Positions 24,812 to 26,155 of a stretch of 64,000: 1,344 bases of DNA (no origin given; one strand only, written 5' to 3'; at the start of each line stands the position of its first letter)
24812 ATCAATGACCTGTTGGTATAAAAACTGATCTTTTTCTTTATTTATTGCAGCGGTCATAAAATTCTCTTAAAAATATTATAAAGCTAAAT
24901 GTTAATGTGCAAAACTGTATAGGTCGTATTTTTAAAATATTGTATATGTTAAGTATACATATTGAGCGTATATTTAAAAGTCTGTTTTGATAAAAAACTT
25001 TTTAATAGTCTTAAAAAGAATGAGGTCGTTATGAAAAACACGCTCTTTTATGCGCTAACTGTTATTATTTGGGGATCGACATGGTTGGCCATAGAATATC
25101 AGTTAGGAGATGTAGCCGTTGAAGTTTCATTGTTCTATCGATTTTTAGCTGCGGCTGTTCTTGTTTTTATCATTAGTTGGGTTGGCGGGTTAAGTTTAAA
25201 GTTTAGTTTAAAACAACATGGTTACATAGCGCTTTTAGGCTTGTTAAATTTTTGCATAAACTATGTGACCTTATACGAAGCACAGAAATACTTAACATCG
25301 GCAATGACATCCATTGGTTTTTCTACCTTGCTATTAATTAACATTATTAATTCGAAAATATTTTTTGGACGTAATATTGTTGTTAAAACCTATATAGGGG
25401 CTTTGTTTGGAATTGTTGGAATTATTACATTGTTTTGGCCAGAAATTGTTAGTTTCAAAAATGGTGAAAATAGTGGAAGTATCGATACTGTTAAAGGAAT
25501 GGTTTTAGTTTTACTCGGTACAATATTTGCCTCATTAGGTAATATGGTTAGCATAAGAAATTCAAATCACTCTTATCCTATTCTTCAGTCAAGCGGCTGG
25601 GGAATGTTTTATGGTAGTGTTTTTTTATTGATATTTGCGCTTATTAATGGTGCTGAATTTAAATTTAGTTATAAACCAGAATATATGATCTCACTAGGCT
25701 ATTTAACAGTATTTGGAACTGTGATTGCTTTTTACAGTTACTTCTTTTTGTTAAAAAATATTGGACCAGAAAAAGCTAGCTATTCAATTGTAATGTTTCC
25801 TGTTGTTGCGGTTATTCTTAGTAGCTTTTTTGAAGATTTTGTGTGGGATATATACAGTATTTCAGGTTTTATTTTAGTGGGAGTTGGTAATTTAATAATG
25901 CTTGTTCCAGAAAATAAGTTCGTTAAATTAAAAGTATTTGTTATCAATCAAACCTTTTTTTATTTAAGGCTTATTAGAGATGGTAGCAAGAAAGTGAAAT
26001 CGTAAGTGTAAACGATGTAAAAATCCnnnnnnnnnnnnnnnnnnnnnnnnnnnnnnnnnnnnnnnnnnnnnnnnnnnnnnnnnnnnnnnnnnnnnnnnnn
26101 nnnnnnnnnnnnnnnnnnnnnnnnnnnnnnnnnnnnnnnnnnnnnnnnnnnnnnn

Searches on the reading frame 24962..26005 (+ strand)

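Call 21: search_protein_families(library=pfam, proteins=[window:24962-26005:+], max_evalue=0.001)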
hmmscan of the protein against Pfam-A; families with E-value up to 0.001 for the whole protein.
window:24962-26005:+ (347 aa): 1 family
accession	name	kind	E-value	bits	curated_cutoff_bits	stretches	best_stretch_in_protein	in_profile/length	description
PF00892.27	EamA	-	8.8e-32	110.7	28.2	2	28-158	5-134/135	EamA-like transporter family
